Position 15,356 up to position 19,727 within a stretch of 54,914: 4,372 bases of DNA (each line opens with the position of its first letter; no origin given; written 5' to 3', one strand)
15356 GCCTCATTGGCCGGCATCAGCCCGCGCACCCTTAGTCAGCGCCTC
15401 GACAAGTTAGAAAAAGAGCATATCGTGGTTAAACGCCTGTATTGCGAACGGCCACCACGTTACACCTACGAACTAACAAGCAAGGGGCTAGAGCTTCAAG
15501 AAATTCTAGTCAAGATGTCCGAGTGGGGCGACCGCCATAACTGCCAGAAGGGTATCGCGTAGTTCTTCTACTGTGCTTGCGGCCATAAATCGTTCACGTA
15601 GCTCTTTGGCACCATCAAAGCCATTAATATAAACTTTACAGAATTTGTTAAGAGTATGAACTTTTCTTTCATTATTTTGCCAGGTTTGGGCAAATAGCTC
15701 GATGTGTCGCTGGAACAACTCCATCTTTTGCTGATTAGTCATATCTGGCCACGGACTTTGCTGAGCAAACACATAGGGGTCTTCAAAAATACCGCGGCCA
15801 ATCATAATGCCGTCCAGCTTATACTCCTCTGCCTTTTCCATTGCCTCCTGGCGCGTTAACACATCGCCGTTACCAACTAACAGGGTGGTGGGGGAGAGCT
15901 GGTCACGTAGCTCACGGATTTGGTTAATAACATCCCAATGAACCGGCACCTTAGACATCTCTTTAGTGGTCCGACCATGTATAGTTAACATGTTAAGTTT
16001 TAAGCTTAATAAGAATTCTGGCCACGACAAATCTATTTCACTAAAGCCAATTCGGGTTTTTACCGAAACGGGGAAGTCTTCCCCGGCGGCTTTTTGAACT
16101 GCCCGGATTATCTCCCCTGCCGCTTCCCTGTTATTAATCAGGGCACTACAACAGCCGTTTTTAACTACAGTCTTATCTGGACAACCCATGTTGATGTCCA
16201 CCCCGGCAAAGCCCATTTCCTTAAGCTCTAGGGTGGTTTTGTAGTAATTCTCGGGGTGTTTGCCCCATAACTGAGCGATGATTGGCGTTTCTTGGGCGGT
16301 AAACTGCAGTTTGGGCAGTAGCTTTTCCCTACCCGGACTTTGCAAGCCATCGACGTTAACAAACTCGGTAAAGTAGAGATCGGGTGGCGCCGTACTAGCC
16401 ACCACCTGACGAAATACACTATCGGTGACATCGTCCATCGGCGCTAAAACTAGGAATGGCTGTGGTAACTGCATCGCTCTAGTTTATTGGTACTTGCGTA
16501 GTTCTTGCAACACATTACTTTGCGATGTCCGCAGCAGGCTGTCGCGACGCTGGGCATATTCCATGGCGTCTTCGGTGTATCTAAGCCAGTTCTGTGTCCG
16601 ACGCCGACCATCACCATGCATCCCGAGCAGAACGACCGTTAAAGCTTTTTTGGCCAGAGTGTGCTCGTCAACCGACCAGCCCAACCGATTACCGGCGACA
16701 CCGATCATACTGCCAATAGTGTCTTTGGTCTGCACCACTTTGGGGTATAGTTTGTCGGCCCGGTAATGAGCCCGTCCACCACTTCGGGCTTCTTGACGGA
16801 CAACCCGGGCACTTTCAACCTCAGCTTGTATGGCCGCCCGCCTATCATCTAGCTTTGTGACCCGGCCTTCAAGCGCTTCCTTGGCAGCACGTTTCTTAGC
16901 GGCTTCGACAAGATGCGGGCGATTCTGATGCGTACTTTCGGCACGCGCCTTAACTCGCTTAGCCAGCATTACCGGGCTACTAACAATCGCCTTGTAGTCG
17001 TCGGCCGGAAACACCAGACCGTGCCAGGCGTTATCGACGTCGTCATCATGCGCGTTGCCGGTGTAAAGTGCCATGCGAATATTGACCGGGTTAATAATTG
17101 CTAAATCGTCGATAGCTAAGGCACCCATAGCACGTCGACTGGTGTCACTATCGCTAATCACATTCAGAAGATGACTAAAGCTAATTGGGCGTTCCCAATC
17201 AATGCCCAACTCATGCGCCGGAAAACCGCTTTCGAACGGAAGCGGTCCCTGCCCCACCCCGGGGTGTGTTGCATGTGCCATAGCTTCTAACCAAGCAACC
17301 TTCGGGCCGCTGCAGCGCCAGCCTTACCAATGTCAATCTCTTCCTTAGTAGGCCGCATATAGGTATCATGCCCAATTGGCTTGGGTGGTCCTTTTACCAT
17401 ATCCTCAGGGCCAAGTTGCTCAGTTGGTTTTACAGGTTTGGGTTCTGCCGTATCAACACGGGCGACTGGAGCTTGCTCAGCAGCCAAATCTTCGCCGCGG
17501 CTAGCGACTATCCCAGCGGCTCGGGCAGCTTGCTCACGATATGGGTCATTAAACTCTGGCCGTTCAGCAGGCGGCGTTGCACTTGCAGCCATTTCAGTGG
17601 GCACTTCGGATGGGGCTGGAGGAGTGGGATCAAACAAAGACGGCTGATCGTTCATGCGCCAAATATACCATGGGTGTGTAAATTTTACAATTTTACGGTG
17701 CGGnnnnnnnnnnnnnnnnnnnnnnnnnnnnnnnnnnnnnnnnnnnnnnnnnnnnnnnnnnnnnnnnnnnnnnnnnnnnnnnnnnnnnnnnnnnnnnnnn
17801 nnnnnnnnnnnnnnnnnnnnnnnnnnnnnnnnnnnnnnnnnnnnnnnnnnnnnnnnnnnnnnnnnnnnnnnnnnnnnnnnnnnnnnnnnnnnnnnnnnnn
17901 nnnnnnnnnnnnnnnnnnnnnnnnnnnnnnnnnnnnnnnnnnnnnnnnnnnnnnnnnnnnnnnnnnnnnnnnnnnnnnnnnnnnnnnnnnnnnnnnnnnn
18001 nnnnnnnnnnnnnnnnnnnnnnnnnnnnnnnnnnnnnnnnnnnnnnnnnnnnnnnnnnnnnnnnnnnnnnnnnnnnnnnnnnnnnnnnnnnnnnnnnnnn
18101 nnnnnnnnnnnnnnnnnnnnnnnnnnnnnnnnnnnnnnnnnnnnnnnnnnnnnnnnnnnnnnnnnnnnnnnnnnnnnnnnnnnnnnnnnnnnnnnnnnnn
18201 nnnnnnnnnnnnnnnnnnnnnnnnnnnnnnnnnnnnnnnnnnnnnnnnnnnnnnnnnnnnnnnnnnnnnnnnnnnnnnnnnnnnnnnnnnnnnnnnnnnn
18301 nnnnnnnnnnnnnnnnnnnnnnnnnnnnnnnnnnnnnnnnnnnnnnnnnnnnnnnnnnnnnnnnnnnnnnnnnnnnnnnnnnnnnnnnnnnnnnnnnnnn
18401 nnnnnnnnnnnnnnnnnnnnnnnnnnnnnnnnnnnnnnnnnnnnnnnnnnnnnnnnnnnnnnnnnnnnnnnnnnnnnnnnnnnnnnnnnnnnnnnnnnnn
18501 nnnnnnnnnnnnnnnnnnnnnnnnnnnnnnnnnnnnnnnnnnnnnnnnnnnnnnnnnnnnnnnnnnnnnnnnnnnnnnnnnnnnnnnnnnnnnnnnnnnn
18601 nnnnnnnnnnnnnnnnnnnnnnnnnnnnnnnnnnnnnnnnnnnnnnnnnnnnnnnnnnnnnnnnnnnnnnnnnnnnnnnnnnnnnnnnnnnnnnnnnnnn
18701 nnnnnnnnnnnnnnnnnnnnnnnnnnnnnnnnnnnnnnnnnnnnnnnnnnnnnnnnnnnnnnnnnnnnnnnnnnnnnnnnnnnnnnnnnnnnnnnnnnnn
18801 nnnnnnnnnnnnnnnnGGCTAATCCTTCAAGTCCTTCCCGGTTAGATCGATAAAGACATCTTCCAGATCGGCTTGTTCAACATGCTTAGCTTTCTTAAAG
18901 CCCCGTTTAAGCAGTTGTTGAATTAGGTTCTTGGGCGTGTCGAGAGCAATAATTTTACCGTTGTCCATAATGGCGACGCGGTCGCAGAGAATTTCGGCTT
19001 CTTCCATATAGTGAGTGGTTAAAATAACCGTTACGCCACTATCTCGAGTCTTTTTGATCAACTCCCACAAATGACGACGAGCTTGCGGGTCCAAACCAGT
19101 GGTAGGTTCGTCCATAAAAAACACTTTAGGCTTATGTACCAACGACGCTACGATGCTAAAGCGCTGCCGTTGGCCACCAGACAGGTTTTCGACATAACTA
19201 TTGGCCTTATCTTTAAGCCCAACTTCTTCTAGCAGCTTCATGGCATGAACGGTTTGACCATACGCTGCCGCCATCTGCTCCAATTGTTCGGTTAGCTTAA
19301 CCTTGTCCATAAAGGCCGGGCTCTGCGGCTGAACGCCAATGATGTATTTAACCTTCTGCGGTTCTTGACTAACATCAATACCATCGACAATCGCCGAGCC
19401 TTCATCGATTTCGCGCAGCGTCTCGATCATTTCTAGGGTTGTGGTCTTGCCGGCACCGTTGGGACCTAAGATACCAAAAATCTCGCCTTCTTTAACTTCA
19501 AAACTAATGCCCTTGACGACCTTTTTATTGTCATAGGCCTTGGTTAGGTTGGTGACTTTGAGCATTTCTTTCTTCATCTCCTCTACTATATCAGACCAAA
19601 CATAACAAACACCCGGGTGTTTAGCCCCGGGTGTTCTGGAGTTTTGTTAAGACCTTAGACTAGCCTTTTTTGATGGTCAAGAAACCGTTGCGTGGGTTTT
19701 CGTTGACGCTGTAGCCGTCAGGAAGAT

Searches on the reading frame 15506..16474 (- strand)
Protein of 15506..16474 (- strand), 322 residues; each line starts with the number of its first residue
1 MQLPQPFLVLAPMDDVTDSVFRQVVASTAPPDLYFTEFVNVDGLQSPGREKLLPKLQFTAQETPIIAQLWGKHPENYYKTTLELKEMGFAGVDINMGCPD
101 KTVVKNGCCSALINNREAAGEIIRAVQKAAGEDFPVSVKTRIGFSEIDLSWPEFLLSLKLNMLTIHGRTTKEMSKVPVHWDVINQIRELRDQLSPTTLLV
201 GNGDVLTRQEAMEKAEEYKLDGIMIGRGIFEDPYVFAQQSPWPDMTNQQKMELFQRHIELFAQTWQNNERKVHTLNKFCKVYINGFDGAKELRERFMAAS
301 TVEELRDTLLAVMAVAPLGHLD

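Call 90: search_protein_families(library=pfam, proteins=[window:15506-16474:-], max_evalue=0.00001)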
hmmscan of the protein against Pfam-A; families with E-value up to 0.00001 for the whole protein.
window:15506-16474:- (322 aa): 1 family
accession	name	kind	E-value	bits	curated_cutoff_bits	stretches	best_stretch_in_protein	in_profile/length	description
PF01207.24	Dus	-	2.5e-53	181.7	20.4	1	10-310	2-303/311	Dihydrouridine synthase (Dus)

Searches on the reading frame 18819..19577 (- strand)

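Call 90: search_protein_families(library=pfam, proteins=[window:18819-19577:-], max_evalue=0.00001)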
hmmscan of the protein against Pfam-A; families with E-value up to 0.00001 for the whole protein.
window:18819-19577:- (252 aa): 4 families
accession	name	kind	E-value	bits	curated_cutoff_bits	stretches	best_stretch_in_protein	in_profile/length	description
PF00005.33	ABC_tran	-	4.9e-30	105.4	25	1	22-160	2-137/137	ABC transporter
PF13304.12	AAA_21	-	7.2e-17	62.8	27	1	127-189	233-298/304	AAA domain, putative AbiEii toxin, Type IV TA system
PF13175.12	AAA_15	-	2.6e-07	31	32.1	0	121-189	290-369/374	AAA ATPase domain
PF02463.25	SMC_N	-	6.9e-07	29.4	40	0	114-192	125-200/220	RecF/RecN/SMC N terminal domain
